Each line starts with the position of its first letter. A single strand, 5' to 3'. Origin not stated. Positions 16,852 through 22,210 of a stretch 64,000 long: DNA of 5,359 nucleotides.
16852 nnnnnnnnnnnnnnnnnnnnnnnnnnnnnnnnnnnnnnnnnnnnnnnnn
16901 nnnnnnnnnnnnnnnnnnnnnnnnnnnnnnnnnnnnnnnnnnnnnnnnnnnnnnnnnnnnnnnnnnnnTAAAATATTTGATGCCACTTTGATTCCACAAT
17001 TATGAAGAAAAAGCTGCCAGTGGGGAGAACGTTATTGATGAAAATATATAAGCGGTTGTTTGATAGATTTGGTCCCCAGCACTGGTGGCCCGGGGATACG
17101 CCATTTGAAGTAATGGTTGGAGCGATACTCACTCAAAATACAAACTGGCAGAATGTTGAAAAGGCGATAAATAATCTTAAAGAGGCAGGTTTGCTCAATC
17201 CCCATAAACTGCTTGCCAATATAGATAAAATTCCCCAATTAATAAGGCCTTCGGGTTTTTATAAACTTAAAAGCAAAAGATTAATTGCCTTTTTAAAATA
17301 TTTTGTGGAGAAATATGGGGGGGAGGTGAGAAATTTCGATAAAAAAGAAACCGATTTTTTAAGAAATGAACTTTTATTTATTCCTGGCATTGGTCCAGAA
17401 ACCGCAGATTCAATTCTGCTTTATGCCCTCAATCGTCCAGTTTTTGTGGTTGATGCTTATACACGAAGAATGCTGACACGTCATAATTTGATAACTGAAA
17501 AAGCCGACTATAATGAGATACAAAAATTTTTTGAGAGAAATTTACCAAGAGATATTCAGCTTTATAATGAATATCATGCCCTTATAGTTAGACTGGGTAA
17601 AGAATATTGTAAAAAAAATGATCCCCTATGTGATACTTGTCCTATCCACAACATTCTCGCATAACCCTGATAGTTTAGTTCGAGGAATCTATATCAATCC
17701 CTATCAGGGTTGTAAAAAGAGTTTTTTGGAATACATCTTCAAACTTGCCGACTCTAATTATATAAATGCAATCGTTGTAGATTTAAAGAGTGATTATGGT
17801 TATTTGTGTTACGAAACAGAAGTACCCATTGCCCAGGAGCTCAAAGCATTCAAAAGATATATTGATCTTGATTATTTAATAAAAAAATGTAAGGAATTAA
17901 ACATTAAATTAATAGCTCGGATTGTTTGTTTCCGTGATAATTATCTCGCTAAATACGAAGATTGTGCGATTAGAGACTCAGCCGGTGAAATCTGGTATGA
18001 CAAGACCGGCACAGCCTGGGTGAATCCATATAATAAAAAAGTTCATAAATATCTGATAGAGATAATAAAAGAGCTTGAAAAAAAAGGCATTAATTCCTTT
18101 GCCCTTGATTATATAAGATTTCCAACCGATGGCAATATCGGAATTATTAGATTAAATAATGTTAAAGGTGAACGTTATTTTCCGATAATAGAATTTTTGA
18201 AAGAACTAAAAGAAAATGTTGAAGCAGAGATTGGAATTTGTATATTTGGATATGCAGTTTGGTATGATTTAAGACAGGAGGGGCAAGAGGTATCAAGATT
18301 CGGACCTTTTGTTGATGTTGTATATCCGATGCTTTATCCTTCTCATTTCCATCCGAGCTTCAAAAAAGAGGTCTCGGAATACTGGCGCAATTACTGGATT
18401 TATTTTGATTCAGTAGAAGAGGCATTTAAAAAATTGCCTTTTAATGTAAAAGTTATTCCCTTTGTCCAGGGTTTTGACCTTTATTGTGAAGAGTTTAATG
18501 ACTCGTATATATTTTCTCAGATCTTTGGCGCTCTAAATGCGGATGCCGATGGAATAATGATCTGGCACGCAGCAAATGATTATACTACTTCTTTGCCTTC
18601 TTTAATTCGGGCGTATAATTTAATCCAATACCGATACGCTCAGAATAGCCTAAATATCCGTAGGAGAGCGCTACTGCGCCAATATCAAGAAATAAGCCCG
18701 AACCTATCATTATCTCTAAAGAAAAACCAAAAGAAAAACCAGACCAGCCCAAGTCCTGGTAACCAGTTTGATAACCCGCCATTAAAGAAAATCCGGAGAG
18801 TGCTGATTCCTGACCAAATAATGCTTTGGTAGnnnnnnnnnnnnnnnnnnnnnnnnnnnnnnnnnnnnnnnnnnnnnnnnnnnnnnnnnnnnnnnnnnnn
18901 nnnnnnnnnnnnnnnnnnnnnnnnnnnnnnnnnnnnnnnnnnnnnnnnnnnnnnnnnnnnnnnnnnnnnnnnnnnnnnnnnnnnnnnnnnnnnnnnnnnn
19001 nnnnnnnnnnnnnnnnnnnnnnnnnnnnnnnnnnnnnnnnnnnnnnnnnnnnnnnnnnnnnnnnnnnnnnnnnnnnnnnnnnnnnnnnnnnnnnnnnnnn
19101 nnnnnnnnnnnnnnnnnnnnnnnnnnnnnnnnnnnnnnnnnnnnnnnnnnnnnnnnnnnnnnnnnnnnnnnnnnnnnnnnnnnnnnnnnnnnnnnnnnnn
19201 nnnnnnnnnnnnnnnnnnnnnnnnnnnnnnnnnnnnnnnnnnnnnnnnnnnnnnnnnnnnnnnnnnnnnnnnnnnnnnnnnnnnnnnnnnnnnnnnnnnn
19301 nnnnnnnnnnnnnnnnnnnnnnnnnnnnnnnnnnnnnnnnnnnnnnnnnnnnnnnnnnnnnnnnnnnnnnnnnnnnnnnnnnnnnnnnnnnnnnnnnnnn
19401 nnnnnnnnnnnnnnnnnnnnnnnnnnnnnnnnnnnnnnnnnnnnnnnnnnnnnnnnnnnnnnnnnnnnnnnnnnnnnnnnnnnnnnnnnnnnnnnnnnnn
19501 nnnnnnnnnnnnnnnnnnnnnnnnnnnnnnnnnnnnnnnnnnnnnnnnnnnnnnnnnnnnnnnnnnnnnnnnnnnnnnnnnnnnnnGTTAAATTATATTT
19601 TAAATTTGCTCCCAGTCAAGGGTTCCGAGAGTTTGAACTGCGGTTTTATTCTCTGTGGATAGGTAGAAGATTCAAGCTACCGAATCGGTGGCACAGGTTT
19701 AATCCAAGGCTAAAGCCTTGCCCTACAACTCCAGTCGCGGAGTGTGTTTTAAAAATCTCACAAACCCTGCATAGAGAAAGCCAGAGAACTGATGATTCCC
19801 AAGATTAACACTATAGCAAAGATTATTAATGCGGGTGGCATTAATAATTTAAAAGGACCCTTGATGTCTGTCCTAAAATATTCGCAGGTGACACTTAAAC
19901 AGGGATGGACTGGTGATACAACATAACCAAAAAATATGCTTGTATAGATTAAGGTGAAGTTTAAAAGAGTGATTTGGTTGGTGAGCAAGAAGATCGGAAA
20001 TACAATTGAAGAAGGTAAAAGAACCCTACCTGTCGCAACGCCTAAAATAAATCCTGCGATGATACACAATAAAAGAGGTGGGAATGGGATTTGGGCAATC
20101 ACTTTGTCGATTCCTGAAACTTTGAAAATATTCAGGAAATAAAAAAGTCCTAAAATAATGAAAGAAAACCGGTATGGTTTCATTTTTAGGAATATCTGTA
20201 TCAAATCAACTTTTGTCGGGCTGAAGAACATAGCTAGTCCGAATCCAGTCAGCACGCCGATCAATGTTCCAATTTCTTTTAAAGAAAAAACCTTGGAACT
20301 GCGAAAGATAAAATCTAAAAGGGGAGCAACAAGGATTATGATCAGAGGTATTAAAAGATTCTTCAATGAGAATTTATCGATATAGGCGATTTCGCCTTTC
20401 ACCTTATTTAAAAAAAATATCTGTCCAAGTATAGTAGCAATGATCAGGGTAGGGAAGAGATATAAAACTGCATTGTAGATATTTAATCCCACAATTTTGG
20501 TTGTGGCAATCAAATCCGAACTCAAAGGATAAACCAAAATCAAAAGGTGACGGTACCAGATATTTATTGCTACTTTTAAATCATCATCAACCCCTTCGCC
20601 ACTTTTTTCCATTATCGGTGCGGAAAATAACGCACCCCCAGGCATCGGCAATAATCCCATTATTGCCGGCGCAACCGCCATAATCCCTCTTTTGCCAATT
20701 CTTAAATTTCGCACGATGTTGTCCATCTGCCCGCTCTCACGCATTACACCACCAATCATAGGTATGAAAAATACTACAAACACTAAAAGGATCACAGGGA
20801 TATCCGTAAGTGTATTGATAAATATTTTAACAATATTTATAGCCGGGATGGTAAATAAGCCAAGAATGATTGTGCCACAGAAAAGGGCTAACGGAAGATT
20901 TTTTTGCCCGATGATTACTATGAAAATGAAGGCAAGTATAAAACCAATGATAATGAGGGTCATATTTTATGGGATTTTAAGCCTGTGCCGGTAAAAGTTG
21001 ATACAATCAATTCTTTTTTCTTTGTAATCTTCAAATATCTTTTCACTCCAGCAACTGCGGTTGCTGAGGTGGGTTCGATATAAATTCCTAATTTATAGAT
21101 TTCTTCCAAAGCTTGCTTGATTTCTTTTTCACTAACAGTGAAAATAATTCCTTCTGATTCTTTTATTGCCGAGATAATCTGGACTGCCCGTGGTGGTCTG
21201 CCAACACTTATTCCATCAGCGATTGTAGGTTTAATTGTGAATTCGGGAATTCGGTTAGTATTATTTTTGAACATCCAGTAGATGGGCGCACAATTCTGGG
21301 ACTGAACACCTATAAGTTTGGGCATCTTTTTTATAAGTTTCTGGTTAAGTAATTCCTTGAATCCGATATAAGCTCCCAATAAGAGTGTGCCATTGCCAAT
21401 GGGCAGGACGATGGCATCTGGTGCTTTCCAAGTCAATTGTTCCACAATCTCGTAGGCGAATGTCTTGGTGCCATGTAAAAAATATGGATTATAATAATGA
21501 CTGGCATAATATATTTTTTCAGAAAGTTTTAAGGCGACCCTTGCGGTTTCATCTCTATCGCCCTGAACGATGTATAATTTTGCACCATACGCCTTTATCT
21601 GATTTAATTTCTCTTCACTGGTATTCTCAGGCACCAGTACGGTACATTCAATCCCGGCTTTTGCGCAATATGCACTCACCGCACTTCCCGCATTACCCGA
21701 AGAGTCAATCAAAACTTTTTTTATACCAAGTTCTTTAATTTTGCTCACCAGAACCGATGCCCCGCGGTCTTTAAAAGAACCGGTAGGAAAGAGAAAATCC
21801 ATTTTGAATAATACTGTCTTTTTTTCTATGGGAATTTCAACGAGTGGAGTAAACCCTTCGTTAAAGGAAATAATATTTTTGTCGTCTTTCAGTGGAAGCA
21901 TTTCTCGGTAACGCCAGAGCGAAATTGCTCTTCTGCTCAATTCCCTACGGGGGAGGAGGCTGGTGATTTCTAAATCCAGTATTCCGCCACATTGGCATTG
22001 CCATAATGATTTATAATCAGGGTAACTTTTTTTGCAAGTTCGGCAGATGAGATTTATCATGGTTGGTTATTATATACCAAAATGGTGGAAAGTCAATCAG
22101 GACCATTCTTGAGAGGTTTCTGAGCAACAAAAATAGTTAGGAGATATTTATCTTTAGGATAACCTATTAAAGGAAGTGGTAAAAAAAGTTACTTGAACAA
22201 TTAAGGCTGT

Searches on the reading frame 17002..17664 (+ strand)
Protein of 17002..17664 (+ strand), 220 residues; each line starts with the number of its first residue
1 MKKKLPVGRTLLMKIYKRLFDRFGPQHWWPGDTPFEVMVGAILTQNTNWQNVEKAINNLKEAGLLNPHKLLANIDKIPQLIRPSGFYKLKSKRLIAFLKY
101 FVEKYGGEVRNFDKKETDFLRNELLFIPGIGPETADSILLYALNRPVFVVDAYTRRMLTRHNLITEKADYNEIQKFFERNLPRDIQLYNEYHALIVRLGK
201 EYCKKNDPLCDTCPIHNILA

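Call 35: search_protein_families(library=pfam, proteins=[window:17002-17664:+], max_evalue=0.00001)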
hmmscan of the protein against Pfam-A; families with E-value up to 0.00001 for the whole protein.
window:17002-17664:+ (220 aa): 1 family
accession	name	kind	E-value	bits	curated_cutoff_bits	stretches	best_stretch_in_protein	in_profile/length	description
PF00730.31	HhH-GPD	-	3.5e-18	66.3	26.2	1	39-182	1-107/108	HhH-GPD superfamily base excision DNA repair protein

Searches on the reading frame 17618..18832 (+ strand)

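Call 35: search_protein_families(library=pfam, proteins=[window:17618-18832:+], max_evalue=0.00001)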
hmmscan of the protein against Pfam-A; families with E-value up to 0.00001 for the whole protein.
window:17618-18832:+ (404 aa): 1 family
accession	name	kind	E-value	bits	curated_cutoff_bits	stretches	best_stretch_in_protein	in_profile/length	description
PF13200.12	DUF4015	-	4.7e-67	226.7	27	1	23-322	1-313/313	Putative glycosyl hydrolase domain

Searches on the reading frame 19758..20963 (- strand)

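Call 35: search_protein_families(library=pfam, proteins=[window:19758-20963:-], max_evalue=0.00001)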
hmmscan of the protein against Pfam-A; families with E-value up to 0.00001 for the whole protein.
window:19758-20963:- (401 aa): 1 family
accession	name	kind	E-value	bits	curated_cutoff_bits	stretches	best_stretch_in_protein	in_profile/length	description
PF04165.18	DUF401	-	1.6e-29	103.9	24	1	14-388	14-390/393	Protein of unknown function (DUF401)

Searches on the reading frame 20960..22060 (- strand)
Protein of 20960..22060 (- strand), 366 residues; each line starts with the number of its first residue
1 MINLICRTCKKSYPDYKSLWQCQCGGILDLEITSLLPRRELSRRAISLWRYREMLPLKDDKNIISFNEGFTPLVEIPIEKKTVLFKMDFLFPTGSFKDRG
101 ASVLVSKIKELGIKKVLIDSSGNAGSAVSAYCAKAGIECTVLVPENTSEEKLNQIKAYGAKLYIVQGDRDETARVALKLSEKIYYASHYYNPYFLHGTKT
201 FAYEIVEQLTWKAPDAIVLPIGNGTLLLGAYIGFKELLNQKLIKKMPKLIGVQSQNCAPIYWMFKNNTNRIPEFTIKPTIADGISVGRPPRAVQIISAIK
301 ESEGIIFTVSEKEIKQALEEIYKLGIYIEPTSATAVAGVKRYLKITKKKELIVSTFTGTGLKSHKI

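Call 35: search_protein_families(library=pfam, proteins=[window:20960-22060:-], max_evalue=0.00001)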
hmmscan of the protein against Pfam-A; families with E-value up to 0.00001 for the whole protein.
window:20960-22060:- (366 aa): 1 family
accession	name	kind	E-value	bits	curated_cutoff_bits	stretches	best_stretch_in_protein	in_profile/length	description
PF00291.31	PALP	-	1.7e-76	257.8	35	1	64-358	1-295/295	Pyridoxal-phosphate dependent enzyme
